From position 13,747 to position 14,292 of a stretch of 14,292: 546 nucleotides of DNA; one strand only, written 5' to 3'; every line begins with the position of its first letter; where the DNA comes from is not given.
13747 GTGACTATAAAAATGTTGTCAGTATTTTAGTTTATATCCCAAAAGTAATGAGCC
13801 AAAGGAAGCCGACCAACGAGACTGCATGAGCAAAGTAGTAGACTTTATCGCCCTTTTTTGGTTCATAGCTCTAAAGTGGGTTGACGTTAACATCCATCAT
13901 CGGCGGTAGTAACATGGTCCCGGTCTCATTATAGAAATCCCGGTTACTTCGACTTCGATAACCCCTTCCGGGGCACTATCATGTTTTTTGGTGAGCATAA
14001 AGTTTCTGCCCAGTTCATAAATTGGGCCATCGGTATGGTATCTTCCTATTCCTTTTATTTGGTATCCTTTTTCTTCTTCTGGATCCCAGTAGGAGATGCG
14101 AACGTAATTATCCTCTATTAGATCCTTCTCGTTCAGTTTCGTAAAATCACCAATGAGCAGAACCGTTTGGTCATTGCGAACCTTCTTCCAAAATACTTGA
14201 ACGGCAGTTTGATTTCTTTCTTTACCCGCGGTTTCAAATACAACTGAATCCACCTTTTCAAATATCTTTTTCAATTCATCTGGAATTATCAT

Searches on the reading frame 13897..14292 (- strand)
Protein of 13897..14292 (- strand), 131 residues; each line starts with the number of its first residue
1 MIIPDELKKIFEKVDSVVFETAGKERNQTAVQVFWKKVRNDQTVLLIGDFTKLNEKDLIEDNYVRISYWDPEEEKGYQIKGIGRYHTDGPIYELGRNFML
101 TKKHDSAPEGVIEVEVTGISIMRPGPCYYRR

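Call 3: search_protein_families(library=pfam, proteins=[window:13897-14292:-], max_evalue=0.01)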
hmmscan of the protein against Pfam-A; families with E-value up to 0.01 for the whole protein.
window:13897-14292:- (131 aa): 0 families

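Call 4: search_protein_families(library=ncbifam, proteins=[window:13897-14292:-], max_evalue=0.01)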
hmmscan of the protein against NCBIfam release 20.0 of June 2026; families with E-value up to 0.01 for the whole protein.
window:13897-14292:- (131 aa): 0 families

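Call 48: search_solved_structures(query=window:13897-14292:-, max_evalue=1)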
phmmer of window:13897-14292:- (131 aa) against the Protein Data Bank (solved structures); distinct sequences matched with E-value up to 1: 6.
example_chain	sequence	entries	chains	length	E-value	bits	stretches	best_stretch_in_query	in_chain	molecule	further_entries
5esc_A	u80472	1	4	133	0.13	15.3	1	49-115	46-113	HupZ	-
7kpz_A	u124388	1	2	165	0.22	14.6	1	49-115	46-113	HupZ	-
7kq2_A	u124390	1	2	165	0.27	14.3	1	49-115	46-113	HupZ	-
1v38_A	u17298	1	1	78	0.46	13.6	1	22-74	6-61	SAM-domain protein SAMSN-1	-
9l0d_D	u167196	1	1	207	0.62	13.1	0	9-86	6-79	Ras-related protein Rab-7a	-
9ynl_A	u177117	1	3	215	0.84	12.7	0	6-90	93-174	Dokki_15 C100A complex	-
